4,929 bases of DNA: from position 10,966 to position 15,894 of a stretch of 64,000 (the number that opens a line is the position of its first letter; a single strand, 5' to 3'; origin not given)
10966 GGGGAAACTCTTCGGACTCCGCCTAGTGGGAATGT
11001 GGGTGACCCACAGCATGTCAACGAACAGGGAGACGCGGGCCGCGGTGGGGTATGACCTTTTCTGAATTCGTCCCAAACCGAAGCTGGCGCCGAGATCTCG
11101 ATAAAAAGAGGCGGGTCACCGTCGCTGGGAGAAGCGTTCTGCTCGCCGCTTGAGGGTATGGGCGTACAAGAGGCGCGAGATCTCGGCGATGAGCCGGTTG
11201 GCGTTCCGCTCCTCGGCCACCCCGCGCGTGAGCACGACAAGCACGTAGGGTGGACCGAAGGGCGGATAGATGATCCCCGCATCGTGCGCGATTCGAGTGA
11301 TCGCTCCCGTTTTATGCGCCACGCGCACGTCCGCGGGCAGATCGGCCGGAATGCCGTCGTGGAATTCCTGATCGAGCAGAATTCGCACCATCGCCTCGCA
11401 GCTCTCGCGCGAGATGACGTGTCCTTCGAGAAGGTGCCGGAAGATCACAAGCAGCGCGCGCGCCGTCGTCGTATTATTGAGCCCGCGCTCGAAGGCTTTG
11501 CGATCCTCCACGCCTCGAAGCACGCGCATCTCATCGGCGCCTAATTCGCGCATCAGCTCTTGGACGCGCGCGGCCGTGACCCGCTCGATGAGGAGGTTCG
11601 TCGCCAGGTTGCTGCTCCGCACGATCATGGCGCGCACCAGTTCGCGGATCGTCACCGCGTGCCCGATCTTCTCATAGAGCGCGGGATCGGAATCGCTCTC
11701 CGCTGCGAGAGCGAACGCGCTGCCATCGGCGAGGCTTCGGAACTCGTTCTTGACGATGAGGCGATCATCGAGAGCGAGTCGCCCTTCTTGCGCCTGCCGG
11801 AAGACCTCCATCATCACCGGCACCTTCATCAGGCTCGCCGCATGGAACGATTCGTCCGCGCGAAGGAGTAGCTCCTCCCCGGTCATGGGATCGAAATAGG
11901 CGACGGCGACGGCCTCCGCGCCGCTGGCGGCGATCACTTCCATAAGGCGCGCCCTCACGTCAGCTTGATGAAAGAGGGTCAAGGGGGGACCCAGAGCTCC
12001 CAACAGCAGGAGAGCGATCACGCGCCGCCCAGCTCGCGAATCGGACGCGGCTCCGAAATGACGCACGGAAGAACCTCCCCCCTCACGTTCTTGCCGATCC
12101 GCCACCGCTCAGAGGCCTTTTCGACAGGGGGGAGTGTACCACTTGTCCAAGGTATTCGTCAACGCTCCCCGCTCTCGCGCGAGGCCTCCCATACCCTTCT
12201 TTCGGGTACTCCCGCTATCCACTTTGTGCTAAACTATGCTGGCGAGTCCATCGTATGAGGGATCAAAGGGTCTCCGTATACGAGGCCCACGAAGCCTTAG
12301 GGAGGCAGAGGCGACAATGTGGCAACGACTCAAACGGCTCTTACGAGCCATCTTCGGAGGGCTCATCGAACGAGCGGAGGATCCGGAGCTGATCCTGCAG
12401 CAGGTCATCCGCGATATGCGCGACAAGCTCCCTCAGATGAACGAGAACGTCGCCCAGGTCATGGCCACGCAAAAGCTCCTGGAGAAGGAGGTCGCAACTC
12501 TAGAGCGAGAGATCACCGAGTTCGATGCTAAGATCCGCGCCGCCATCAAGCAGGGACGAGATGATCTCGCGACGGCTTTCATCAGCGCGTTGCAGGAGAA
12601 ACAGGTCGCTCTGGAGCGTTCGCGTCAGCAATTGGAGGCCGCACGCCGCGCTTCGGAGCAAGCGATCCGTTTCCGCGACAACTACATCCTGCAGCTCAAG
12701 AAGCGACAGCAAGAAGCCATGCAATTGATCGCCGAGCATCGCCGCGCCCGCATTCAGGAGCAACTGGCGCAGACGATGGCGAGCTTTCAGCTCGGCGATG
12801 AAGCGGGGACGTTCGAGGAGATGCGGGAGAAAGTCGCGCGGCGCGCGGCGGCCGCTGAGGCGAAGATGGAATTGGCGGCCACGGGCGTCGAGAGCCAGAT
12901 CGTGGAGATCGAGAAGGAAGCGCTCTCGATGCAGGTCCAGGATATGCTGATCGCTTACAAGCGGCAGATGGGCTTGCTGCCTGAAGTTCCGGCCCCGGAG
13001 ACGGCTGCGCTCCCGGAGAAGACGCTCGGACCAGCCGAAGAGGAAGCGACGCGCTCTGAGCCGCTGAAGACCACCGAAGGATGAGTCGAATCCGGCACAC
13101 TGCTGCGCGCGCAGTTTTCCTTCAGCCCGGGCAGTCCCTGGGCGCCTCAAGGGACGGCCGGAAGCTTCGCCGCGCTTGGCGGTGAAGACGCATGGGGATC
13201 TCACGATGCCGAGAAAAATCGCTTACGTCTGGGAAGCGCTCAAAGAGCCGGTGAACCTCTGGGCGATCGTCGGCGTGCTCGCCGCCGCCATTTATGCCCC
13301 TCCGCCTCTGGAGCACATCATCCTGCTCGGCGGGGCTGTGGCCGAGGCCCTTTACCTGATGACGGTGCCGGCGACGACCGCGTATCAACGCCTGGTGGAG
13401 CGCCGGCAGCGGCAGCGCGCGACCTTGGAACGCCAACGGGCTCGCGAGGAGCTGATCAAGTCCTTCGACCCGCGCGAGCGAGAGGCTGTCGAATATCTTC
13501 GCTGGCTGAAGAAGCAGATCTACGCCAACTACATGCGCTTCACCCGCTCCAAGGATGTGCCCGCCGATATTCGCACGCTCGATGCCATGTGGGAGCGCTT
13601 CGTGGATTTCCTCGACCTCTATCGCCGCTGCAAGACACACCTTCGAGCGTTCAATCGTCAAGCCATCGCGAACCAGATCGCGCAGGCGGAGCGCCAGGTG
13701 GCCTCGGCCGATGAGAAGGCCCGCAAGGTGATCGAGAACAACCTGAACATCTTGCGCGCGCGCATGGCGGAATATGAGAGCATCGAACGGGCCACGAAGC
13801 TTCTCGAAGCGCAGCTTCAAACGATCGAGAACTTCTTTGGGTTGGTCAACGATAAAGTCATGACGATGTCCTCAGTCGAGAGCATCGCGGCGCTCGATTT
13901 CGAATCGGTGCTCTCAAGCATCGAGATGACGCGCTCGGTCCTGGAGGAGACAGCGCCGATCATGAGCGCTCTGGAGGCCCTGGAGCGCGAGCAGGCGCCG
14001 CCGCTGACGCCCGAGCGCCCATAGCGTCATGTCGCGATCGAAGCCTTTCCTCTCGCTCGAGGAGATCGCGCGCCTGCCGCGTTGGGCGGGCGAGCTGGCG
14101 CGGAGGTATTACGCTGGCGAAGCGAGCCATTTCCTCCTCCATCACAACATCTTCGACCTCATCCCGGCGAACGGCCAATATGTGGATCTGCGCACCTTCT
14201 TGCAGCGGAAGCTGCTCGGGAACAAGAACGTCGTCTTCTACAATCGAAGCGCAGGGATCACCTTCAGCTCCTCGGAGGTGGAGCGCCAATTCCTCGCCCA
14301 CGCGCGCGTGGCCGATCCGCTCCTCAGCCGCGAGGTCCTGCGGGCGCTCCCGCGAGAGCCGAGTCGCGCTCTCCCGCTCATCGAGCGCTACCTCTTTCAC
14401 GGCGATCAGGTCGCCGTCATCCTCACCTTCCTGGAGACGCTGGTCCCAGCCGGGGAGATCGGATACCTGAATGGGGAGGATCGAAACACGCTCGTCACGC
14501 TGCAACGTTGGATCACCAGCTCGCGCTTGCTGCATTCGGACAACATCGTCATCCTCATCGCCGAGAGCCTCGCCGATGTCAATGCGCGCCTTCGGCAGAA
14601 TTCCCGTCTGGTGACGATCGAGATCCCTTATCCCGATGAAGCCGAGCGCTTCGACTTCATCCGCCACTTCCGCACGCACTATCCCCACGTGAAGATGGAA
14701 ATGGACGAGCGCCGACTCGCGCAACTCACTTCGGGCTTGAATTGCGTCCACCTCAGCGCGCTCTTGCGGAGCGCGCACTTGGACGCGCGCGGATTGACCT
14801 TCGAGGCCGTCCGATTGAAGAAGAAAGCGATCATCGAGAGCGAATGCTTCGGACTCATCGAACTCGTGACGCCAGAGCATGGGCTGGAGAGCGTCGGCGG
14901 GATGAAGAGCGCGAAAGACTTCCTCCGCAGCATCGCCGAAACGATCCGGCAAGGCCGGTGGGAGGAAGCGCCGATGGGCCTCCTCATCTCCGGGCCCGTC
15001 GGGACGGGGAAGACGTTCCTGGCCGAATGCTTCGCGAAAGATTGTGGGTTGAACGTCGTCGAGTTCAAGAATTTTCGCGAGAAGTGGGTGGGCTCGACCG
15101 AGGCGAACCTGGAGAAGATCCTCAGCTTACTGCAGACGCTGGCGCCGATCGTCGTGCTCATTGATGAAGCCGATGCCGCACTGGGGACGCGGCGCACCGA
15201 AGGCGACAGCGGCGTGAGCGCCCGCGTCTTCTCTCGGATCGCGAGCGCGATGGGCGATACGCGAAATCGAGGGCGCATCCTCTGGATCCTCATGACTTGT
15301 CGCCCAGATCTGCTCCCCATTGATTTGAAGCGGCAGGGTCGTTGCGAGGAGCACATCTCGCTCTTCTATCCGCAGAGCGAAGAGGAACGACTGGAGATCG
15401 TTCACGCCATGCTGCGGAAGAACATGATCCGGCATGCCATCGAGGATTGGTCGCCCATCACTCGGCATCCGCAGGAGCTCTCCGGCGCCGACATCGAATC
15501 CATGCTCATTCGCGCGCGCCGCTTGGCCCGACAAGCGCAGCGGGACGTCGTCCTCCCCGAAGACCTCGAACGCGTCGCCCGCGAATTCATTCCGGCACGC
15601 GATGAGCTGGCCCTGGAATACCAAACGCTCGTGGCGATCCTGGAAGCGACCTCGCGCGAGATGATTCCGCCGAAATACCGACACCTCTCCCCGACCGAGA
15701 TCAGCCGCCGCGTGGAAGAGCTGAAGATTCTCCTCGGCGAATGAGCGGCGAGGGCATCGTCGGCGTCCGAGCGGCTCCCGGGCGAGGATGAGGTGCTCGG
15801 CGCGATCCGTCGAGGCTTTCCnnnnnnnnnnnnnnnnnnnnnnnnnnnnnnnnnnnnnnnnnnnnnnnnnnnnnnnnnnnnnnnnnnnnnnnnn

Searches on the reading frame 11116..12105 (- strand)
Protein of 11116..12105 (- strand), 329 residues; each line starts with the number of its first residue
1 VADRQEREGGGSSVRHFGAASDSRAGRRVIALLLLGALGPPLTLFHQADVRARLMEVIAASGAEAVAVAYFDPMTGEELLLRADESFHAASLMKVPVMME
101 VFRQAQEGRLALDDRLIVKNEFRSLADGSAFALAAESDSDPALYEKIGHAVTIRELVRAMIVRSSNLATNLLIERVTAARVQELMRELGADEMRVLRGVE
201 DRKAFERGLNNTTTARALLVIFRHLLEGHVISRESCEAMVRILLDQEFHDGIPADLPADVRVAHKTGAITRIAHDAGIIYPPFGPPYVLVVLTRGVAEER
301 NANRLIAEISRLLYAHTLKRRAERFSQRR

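Call 43: search_protein_families(library=pfam, proteins=[window:11116-12105:-], max_evalue=0.00001)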
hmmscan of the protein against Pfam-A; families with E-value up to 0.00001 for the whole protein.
window:11116-12105:- (329 aa): 1 family
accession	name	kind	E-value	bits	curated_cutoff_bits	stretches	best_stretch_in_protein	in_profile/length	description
PF13354.11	Beta-lactamase2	-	2.9e-57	193.9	22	1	70-293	4-214/214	Beta-lactamase enzyme family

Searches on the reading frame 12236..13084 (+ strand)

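Call 43: search_protein_families(library=pfam, proteins=[window:12236-13084:+], max_evalue=0.00001)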
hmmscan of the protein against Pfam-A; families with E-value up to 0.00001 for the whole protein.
window:12236-13084:+ (282 aa): 1 family
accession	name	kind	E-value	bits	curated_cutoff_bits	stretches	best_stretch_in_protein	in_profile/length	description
PF04012.17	PspA_IM30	-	1.5e-28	100.3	33.9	1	28-243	2-216/220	PspA/IM30 family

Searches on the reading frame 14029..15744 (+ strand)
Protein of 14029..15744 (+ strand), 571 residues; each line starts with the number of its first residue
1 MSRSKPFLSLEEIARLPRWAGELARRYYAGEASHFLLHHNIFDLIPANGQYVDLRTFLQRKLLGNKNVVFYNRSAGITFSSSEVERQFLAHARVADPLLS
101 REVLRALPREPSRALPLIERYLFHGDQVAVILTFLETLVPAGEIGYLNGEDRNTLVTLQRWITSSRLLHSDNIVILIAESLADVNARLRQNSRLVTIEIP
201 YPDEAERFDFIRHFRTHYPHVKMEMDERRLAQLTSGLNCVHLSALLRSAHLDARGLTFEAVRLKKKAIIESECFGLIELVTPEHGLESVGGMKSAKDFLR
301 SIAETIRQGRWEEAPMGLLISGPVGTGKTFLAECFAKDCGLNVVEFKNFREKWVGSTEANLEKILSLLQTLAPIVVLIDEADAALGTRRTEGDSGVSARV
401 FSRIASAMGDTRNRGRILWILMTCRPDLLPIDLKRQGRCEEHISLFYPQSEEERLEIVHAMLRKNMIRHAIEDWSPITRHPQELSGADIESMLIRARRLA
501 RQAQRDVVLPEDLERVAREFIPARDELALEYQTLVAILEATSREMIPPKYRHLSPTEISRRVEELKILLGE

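Call 43: search_protein_families(library=pfam, proteins=[window:14029-15744:+], max_evalue=0.00001)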
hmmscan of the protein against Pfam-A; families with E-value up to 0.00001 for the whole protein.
window:14029-15744:+ (571 aa): 1 family
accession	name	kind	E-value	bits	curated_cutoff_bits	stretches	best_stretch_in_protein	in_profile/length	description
PF00004.35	AAA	-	1.5e-26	93.8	21.2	1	318-444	1-128/131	ATPase family associated with various cellular activities (AAA)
